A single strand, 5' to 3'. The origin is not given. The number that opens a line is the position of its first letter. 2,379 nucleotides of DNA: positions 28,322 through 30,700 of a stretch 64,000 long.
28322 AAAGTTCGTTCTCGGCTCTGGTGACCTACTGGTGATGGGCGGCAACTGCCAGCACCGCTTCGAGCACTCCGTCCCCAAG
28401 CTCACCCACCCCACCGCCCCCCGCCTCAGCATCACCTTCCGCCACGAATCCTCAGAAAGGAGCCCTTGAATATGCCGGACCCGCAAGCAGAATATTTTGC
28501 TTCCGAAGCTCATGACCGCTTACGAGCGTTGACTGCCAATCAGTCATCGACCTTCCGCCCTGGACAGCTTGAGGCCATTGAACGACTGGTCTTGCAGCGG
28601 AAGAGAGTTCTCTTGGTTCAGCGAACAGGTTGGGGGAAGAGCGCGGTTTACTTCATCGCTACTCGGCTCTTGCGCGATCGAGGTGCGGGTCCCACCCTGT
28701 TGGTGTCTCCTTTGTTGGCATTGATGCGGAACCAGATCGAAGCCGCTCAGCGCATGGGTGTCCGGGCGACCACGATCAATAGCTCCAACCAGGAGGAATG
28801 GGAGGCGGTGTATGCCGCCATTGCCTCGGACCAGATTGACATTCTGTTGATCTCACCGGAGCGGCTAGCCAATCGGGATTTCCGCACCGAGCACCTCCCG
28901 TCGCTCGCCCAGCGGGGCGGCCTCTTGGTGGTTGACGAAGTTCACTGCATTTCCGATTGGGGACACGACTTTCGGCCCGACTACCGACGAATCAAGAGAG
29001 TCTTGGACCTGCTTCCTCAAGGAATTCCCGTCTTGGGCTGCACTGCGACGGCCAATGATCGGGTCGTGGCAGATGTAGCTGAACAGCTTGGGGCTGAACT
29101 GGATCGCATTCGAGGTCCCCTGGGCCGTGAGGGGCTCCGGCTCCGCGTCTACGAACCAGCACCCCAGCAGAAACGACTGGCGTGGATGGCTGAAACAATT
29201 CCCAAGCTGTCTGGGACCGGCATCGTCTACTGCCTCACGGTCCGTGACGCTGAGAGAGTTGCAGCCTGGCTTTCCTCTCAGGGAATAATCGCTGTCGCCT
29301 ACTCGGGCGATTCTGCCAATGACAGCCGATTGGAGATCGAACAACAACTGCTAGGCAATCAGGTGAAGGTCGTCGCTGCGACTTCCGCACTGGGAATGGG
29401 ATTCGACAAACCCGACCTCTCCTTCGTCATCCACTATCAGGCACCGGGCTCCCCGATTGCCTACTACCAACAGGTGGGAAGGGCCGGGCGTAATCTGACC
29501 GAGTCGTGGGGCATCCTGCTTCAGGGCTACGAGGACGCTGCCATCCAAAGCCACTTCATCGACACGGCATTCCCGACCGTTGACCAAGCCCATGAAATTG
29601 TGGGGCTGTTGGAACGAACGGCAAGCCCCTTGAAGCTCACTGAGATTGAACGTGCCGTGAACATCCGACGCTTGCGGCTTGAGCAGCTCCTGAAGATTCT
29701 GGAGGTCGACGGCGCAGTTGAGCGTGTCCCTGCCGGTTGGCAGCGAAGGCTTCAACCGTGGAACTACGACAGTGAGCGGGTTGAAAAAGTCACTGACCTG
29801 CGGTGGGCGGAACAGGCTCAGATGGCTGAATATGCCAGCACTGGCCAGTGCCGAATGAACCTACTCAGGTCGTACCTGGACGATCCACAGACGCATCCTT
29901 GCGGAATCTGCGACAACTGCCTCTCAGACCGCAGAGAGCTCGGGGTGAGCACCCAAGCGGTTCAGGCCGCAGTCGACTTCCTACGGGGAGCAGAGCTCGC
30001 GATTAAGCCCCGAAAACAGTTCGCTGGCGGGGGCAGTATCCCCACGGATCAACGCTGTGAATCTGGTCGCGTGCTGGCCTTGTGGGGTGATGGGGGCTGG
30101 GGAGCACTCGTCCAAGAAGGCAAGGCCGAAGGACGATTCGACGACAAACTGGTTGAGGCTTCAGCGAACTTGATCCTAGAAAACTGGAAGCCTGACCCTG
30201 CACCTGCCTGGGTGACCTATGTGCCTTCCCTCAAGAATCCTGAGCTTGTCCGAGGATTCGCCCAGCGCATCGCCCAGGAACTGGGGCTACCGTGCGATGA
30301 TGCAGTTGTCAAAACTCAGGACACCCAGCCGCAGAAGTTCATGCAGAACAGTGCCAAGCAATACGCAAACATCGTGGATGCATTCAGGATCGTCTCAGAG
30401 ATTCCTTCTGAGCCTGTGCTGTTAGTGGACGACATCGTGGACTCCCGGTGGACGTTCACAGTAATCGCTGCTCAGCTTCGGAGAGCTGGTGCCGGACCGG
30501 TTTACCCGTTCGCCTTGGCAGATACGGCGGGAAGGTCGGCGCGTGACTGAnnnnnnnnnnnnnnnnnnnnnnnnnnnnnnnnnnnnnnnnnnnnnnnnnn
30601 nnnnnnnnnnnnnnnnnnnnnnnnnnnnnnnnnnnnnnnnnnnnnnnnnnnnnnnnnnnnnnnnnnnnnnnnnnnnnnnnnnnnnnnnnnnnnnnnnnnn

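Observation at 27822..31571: Lower-GC three-gene module: AlkB-like dioxygenase + RecQ-helicase::PRTase fusion + DprA-like protein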

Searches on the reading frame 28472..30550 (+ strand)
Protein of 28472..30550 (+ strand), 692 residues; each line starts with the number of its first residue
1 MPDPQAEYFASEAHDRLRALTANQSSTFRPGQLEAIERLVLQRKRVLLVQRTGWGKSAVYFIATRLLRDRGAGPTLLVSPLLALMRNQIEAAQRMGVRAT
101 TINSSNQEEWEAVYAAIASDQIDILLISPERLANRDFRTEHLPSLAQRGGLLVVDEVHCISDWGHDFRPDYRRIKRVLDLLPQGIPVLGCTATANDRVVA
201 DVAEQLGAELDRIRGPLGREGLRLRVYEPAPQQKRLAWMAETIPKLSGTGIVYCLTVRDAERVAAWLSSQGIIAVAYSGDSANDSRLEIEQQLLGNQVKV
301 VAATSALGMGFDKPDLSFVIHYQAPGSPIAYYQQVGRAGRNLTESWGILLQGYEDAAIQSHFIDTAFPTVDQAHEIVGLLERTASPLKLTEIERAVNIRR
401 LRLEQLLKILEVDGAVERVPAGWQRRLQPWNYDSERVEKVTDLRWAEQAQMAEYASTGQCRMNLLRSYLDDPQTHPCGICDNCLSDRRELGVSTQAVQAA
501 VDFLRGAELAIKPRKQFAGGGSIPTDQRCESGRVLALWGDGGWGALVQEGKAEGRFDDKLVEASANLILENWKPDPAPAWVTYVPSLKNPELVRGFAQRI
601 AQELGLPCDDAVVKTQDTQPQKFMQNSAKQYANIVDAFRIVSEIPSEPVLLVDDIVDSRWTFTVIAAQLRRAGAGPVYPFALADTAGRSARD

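Call 5: search_protein_families(library=pfam, proteins=[window:28472-30550:+], max_evalue=0.01)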
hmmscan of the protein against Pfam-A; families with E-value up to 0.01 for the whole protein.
window:28472-30550:+ (692 aa): 5 families
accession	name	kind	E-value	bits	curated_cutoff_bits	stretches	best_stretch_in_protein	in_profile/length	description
PF00270.35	DEAD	-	1.9e-23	83.5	26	1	30-201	2-166/167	DEAD/DEAH box helicase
PF00271.37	Helicase_C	-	6.7e-16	59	23.5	1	248-341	16-109/110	Helicase conserved C-terminal domain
PF04851.21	ResIII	-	5e-12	46.5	22.5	1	27-194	3-162/164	Type III restriction enzyme, res subunit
PF16124.10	RecQ_Zn_bind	-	5.7e-07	30.6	25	1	441-484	21-66/66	RecQ zinc-binding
PF00156.33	Pribosyltran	-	0.00034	20.4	26.3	1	596-673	43-114/158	Phosphoribosyl transferase domain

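Call 6: search_protein_families(library=padloc, proteins=[window:28472-30550:+], max_evalue=0.01)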
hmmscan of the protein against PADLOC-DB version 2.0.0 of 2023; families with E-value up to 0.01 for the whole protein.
window:28472-30550:+ (692 aa): 41 families (the best 25 are shown)
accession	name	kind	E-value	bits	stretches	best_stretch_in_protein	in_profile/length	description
PDLC03928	PsyrT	-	9e-272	901.4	1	11-687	6-686/689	-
PDLC02864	DpdF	-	3.9e-96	321.2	1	26-411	21-389/610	DpdF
PDLC02870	DpdF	-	6.4e-91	303.4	1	27-498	13-481/534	DpdF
PDLC02861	DpdF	-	8.9e-81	270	2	26-365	27-357/611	DpdF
PDLC02865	DpdF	-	2e-56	189.4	1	26-485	758-1212/1499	DpdF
PDLC02859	DpdF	-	1.2e-38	130.8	1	27-346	100-420/545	DpdF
PDLC02872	DpdF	-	2.1e-29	100.6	1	30-369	160-523/859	DpdF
PDLC02855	DpdF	-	2.2e-28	97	1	31-341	143-469/825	DpdF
PDLC02868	DpdF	-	1e-27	94.3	2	26-204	337-515/1078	DpdF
PDLC01089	C3a193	-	1.1e-26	91.5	2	46-195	270-420/983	poss. alt. Cas3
PDLC02863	DpdF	-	3.5e-24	83.5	1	246-419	49-223/488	DpdF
PDLC02867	DpdF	-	9.7e-23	78.4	1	27-357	136-484/855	DpdF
PDLC02857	DpdF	-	1.1e-22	78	1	17-401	168-588/911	DpdF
PDLC02862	DpdF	-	3e-21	73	1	46-348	138-460/811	DpdF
PDLC02869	DpdF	-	4.9e-19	66.4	1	617-686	2-71/74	DpdF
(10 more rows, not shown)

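Call 8: search_protein_families(library=ncbifam, proteins=[window:28472-30550:+], max_evalue=0.01)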
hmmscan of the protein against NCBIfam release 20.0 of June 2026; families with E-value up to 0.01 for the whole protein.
window:28472-30550:+ (692 aa): 31 families (the best 25 are shown)
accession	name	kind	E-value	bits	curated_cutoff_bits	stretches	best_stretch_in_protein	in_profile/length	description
TIGR01389.1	recQ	equivalog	6e-88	295.8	640.2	2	26-372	12-349/591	DNA helicase RecQ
TIGR00614.1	recQ_fam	subfamily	3.1e-75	253.7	219.8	1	26-366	10-345/470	RecQ family ATP-dependent DNA helicase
NF008279.0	PRK11057.1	equivalog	5.5e-66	223.2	1015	2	26-355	24-344/608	ATP-dependent DNA helicase RecQ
NF041063.1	DpdF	equivalog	1.4e-43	149.6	550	1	30-373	143-504/813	protein DpdF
TIGR03817.1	DECH_helic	hypoth_equivalog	5.7e-11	41.4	874.1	1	41-350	49-382/742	helicase/secretion neighborhood putative DEAH-box helicase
TIGR04121.1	DEXH_lig_assoc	equivalog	1.3e-10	39.7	850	2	271-345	277-350/804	ligase-associated DNA damage response DEXH box helicase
NF053710.1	RNA_heli_RhlE2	exception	5e-10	38.4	925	1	120-341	128-343/635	RNA helicase RhlE2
NF002340.1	PRK01297.1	equivalog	6.4e-10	38.4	564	1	117-356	123-358/372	ATP-dependent RNA helicase RhlB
NF008394.0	PRK11192.1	equivalog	1.6e-09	37.1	507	1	117-342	121-342/441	ATP-dependent RNA helicase SrmB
NF008744.0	PRK11776.1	equivalog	3e-09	36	524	1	174-356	168-351/460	ATP-dependent RNA helicase DbpA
NF010338.0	PRK13767.1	equivalog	3.4e-09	35.5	849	1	251-344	289-388/877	ATP-dependent helicase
NF053636.1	DDHlcsCsdAPsy1082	equivalog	8.2e-09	34.5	890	1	17-342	15-338/512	DEAD/DEAH box helicase CsdA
NF007882.0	PRK10590.1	equivalog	8.7e-09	34.8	743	1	122-341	126-339/456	ATP-dependent RNA helicase RhlE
NF003419.0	PRK04837.1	equivalog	2.7e-07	29.7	588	1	249-366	258-378/424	ATP-dependent RNA helicase RhlB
NF053631.1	RNA_helic_CshA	equivalog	3.2e-07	29.6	646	1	249-341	239-331/434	degradosome RNA helicase CshA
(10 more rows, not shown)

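Call 19: find_homologous_proteins(query=window:28472-30550:+)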
Query window:28472-30550:+ (692 aa): 8000 proteins with E <= 0.001 among 8000 candidates; the best 120 are listed.
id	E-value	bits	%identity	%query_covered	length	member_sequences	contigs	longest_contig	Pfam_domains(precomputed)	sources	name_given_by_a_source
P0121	0.0e+0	1563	100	100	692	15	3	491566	PF00270.36,PF16124.11,PF00271.38,PF04851.22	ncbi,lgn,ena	-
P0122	0.0e+0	1505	96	100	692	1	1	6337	PF00270.36,PF16124.11,PF00271.38,PF04851.22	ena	-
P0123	0.0e+0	1466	95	100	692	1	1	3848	PF00270.36,PF16124.11,PF00271.38,PF04851.22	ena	-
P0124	0.0e+0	1340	86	100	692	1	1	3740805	PF00270.36,PF16124.11,PF00271.38,PF04851.22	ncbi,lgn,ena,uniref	ncbi:RecQ family ATP-dependent DNA helicase [Candidatus Poriferisocius sp.]|uniref:RecQ family ATP-d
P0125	0.0e+0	1339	86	100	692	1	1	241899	PF00270.36,PF16124.11,PF00271.38,PF04851.22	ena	-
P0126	0.0e+0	1296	94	88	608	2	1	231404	PF00270.36,PF16124.11,PF00271.38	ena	-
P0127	0.0e+0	1284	82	100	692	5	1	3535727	PF00270.36,PF16124.11,PF00271.38,PF04851.22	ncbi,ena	-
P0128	0.0e+0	1265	81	100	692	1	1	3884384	PF00270.36,PF16124.11,PF00271.38,PF04851.22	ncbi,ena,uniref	ncbi:RecQ family ATP-dependent DNA helicase [Candidatus Poriferisocius sp.]|uniref:RecQ family ATP-d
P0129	0.0e+0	1259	80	100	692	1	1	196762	PF00270.36,PF16124.11,PF00271.38,PF04851.22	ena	-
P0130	0.0e+0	1248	80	100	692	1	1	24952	PF00270.36,PF16124.11,PF00271.38,PF04851.22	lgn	-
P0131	0.0e+0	1245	80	100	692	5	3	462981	PF00270.36,PF16124.11,PF00271.38,PF04851.22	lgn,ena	-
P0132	0.0e+0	1233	80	100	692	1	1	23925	PF00270.36,PF16124.11,PF00271.38,PF04851.22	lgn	-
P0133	0.0e+0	1229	80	100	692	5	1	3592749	PF00270.36,PF16124.11,PF00271.38,PF04851.22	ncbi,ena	-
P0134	0.0e+0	1212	78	100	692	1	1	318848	PF00270.36,PF16124.11,PF00271.38,PF04851.22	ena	-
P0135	0.0e+0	1202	78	100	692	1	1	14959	PF00270.36,PF16124.11,PF00271.38,PF04851.22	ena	-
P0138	0.0e+0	1170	75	100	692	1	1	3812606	PF00270.36,PF16124.11,PF00271.38,PF04851.22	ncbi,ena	-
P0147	0.0e+0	1103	72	100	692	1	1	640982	PF00270.36,PF16124.11,PF00271.38,PF04851.22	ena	-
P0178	1.5e-281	953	64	98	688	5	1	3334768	PF00270.36,PF00156.34,PF16124.11,PF00271.38,PF04851.22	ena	-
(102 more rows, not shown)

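Call 20: find_encoding_contigs(protein=P0121, flank=6000, max_places=3)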
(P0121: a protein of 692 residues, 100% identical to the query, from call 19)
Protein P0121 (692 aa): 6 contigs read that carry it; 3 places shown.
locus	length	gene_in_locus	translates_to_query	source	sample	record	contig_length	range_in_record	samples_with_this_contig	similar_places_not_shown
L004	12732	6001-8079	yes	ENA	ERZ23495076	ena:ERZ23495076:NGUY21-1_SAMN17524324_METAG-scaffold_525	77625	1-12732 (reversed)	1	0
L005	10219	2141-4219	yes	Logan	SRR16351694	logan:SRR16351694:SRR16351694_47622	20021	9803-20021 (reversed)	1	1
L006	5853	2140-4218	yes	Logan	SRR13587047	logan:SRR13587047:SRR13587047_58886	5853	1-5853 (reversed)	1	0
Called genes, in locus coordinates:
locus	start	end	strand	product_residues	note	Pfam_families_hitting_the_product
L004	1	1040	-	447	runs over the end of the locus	PF02254:TrkA_N, PF03435:Sacchrp_dh_NADP (faint), PF03807:F420_oxidored (faint), PF07992:Pyr_redox_2 (faint), PF02080:TrkA_C, PF01488:Shikimate_DH (weak), PF02254:TrkA_N, PF02080:TrkA_C, +2 more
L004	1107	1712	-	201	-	PF01812:5-FTHF_cyc-lig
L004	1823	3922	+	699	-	PF03030:H_PPase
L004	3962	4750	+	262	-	PF12697:Abhydrolase_6, PF00561:Abhydrolase_1, PF12146:Hydrolase_4 (weak)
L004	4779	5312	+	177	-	PF00226:DnaJ (weak)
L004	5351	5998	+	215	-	PF13532:2OG-FeII_Oxy_2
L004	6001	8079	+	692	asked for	PF00270:DEAD, PF04851:ResIII, PF00271:Helicase_C, PF16124:RecQ_Zn_bind (weak)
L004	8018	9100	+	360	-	PF02481:DNA_processg_A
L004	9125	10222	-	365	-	PF08240:ADH_N, PF00107:ADH_zinc_N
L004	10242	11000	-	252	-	PF02737:3HCDH_N, PF03446:NAD_binding_2 (weak), PF00725:3HCDH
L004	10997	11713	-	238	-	PF01738:DLH, PF02230:Abhydrolase_2 (weak)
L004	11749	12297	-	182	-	PF13577:SnoaL_4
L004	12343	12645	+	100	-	PF10708:DUF2510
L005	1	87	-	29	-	?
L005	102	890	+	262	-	PF12697:Abhydrolase_6, PF00561:Abhydrolase_1, PF12146:Hydrolase_4 (weak)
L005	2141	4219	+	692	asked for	PF00270:DEAD, PF04851:ResIII, PF00271:Helicase_C, PF16124:RecQ_Zn_bind (weak)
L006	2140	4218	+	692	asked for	PF00270:DEAD, PF04851:ResIII, PF00271:Helicase_C, PF16124:RecQ_Zn_bind (weak)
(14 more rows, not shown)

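Call 21: find_encoding_contigs(protein=P0178, flank=8000, max_places=3)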
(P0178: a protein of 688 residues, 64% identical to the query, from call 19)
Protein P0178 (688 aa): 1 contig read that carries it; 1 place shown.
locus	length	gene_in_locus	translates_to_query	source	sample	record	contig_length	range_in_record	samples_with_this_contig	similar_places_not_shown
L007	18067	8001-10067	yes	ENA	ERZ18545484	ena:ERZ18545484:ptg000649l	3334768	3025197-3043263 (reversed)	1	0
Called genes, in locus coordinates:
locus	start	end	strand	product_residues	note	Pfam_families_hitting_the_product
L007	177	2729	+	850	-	PF01266:DAO, PF16350:FAO_M, PF01571:GCV_T, PF08669:GCV_T_C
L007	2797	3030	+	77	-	-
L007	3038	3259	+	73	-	-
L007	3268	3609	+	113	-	-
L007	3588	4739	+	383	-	PF06114:Peptidase_M78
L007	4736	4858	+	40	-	-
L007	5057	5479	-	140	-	-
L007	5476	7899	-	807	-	PF02463:SMC_N, PF13175:AAA_15, PF13476:AAA_23, PF13304:AAA_21 (faint), PF02463:SMC_N (weak)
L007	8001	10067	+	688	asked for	PF04851:ResIII, PF00270:DEAD, PF00271:Helicase_C, PF16124:RecQ_Zn_bind (weak), PF00156:Pribosyltran (weak)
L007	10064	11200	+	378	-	PF02481:DNA_processg_A, PF18306:LDcluster4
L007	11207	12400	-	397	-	PF01381:HTH_3, PF13560:HTH_31, PF06114:Peptidase_M78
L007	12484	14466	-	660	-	-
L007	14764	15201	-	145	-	PF04828:GFA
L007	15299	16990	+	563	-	PF00732:GMC_oxred_N, PF05199:GMC_oxred_C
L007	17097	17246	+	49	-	-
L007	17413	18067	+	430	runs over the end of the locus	PF01053:Cys_Met_Meta_PP, PF01041:DegT_DnrJ_EryC1 (weak)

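Call 22: find_encoding_contigs(protein=P0138, flank=8000, max_places=3)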
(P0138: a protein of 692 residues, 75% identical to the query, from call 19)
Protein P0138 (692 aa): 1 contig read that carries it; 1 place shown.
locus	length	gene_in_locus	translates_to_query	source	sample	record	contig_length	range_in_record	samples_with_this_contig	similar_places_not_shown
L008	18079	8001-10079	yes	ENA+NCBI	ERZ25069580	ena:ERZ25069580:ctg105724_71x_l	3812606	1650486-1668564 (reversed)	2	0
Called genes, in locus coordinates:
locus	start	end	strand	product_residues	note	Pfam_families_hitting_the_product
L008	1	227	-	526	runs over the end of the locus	PF02386:TrkH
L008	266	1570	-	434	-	PF02386:TrkH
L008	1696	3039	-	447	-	PF02254:TrkA_N, PF03435:Sacchrp_dh_NADP (faint), PF03807:F420_oxidored (faint), PF13241:NAD_binding_7 (faint), PF02080:TrkA_C, PF01488:Shikimate_DH (weak), PF02254:TrkA_N, PF02080:TrkA_C, +1 more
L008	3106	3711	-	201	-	PF01812:5-FTHF_cyc-lig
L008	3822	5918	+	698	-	PF03030:H_PPase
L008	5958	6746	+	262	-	PF12697:Abhydrolase_6, PF00561:Abhydrolase_1, PF12146:Hydrolase_4 (weak)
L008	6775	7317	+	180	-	PF00226:DnaJ (weak)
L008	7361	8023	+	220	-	PF13532:2OG-FeII_Oxy_2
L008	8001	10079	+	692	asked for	PF00270:DEAD, PF04851:ResIII, PF00271:Helicase_C, PF16124:RecQ_Zn_bind (weak)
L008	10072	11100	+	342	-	PF02481:DNA_processg_A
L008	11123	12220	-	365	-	PF08240:ADH_N, PF00107:ADH_zinc_N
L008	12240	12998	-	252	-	PF02737:3HCDH_N, PF03446:NAD_binding_2 (weak), PF00725:3HCDH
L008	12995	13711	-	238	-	PF01738:DLH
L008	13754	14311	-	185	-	PF13577:SnoaL_4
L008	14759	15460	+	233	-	-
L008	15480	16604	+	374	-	PF08240:ADH_N, PF16912:Glu_dehyd_C, PF00107:ADH_zinc_N, PF13602:ADH_zinc_N_2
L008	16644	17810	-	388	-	PF04909:Amidohydro_2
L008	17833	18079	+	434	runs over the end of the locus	PF03403:PAF-AH_p_II, PF01738:DLH (weak), PF07224:Chlorophyllase, PF12740:PETase (weak)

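Call 25: find_related_loci(query=A3, collection=genome_contigs, flank=8000)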
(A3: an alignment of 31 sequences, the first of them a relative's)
Query A3 (692 aa) in genome_contigs; peptide patterns used: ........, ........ (x = any residue, [..] = any of these).
600 stretches matched a pattern (row limit reached: there are more); 600 encode a relative of the query (tblastn E <= 1e-3); the best 80 are kept; 80 distinct loci.
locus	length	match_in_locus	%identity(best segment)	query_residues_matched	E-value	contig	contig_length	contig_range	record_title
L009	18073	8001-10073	63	2-691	0e+0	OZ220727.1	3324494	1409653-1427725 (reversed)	MAG: Acidimicrobiales bacterium isolate 4f57d8d1-ca55-459d-b062-bfd716ad4e26 genome assembly, chromosome: 1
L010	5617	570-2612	63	11-691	0e+0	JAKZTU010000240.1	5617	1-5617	MAG: Acidimicrobiales bacterium isolate Langseth_MAG_00067 Langseth_MAG_00067_000000000240, whole genome shotgun sequenc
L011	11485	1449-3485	57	12-687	0e+0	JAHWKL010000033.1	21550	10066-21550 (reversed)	MAG: Actinomycetota bacterium isolate 0813_bin15 NODE_33_length_21550_cov_16.518646, whole genome shotgun sequence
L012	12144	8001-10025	58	17-686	0e+0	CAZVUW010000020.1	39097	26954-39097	MAG TPA_asm: uncultured Actinomycetota bacterium isolate SRP268622_co1_52 genome assembly, contig: NODE_1934_length_3909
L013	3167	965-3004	57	7-687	0e+0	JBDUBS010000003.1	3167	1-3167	MAG: Acidimicrobiia bacterium isolate cluster4_bin.29 NODE_165341_length_3167_cov_5.634961, whole genome shotgun sequenc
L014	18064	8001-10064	55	9-683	0e+0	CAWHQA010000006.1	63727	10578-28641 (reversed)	MAG: uncultured Actinomycetes bacterium isolate MFD08497.bin.2.117 genome assembly, contig: contig_133277, whole genome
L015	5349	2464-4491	56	7-683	0e+0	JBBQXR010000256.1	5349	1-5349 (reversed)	MAG: Acidimicrobiia bacterium isolate Co_metawrap_2124 Cmw_2124_k141_18999834_length_5349_cov_5.0000, whole genome shotg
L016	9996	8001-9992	56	11-670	0e+0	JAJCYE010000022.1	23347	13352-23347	MAG: Actinomycetes bacterium isolate OFTM241 OFTM241_21, whole genome shotgun sequence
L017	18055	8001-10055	54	4-683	0e+0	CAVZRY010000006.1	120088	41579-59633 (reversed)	MAG: uncultured Microthrixaceae bacterium isolate MFD00905.bin.2.232 genome assembly, contig: contig_26397, whole genome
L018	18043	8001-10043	54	17-689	0e+0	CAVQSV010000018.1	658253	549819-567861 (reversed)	MAG: Ilumatobacteraceae bacterium isolate MFD09964.bin.2.183 genome assembly, contig: contig_4274, whole genome shotgun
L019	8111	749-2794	53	9-689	0e+0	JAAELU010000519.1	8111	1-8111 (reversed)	MAG: bacterium isolate Bpl_13 BplG_CONTIG4679914, whole genome shotgun sequence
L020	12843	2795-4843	51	17-690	0e+0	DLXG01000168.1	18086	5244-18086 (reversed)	MAG TPA_asm: Anaerolineaceae bacterium isolate UBA9135 contig_3884, whole genome shotgun sequence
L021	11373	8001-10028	55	17-685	0e+0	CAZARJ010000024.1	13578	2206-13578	MAG TPA_asm: uncultured Conexibacteraceae bacterium isolate SRP187154_co1_296 genome assembly, contig: NODE_5952_length_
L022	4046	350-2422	51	13-686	0e+0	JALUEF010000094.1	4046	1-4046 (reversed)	MAG: Anaerolineales bacterium isolate S143_metabat1_scaf2bin.026 S143_NODE_25789_length_4046_cov_2.395509, whole genome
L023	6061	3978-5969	53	28-690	0e+0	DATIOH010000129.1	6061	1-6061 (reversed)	MAG TPA_asm: Nocardioidaceae bacterium isolate SMAG_U15818 k141_178989, whole genome shotgun sequence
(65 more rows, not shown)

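Call 34: find_encoding_contigs(protein=P0147, flank=8000, max_places=2)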
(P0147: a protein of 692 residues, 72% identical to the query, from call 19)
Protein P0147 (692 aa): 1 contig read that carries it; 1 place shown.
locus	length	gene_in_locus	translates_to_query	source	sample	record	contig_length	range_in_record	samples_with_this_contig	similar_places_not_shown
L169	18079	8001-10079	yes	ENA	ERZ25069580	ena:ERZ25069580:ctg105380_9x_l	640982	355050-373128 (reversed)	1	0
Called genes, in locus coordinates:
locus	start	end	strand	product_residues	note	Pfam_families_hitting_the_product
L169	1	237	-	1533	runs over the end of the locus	PF00310:GATase_2, PF04898:Glu_syn_central, PF01645:Glu_synthase, PF01493:GXGXG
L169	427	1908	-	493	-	PF02386:TrkH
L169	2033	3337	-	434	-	PF02386:TrkH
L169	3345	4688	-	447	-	PF01488:Shikimate_DH (faint), PF02254:TrkA_N, PF03435:Sacchrp_dh_NADP (faint), PF03807:F420_oxidored (faint), PF13241:NAD_binding_7 (faint), PF02080:TrkA_C, PF02254:TrkA_N, PF02080:TrkA_C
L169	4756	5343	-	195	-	PF01812:5-FTHF_cyc-lig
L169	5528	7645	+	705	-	PF03030:H_PPase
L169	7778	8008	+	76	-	PF13532:2OG-FeII_Oxy_2 (weak)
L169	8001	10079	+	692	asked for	PF00270:DEAD, PF04851:ResIII, PF00271:Helicase_C, PF16124:RecQ_Zn_bind (weak)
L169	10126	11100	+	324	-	PF02481:DNA_processg_A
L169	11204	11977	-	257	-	PF01738:DLH, PF02230:Abhydrolase_2 (weak)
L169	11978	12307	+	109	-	PF10708:DUF2510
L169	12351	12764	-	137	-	-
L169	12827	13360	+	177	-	PF04542:Sigma70_r2, PF08281:Sigma70_r4_2, PF04545:Sigma70_r4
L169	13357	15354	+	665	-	-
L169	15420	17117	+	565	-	PF01268:FTHFS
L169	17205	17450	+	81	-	PF00384:Molybdopterin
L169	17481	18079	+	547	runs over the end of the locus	PF00384:Molybdopterin, PF01568:Molydop_binding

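Call 48: search_protein_families(library=padloc, proteins=[L007:5476-7899:-, L007:5057-5479:-], max_evalue=0.001)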
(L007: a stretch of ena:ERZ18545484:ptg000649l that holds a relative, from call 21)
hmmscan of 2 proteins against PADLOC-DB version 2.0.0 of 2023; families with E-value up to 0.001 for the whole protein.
L007:5476-7899:- (807 aa): 53 families (the best 25 are shown)
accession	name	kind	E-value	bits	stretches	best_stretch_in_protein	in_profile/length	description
PDLC04135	mad3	-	2.6e-22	77.9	1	61-641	1-326/374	mads_3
PDLC03859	LmuB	-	5.9e-19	66.7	1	80-640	20-587/611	-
PDLC03868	LmuB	-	2.7e-15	53.8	1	60-112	4-55/1035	-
PDLC04891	PDC-S06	-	9.6e-15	52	1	567-686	616-736/858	-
PDLC03865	LmuB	-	1.7e-14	51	2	582-641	912-977/1007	-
PDLC03861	LmuB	-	5.1e-14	49.2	1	53-153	201-298/1213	-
PDLC04178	HEC-01A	-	9.4e-12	42.7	1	59-109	6-52/399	-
PDLC03863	LmuB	-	3.9e-11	40.3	1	72-151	12-79/610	-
PDLC04888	PDC-S06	-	1.2e-10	38.3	1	573-638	622-686/851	-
PDLC04893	PDC-S06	-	2e-10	37.8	1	557-637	602-683/862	-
PDLC04892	PDC-S06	-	2.7e-09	33.9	1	573-638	612-674/843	-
PDLC02980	AriA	-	4.2e-09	34.8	1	87-109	1-23/304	-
PDLC02979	AriA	-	8.1e-09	33.7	1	61-111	2-49/373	-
PDLC02747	PbeC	-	2.1e-08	31.5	0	336-639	322-629/632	PbeC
PDLC03864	LmuB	-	4.3e-08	30.1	1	48-144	32-133/657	-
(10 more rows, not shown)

L007:5057-5479:- (140 aa): 0 families
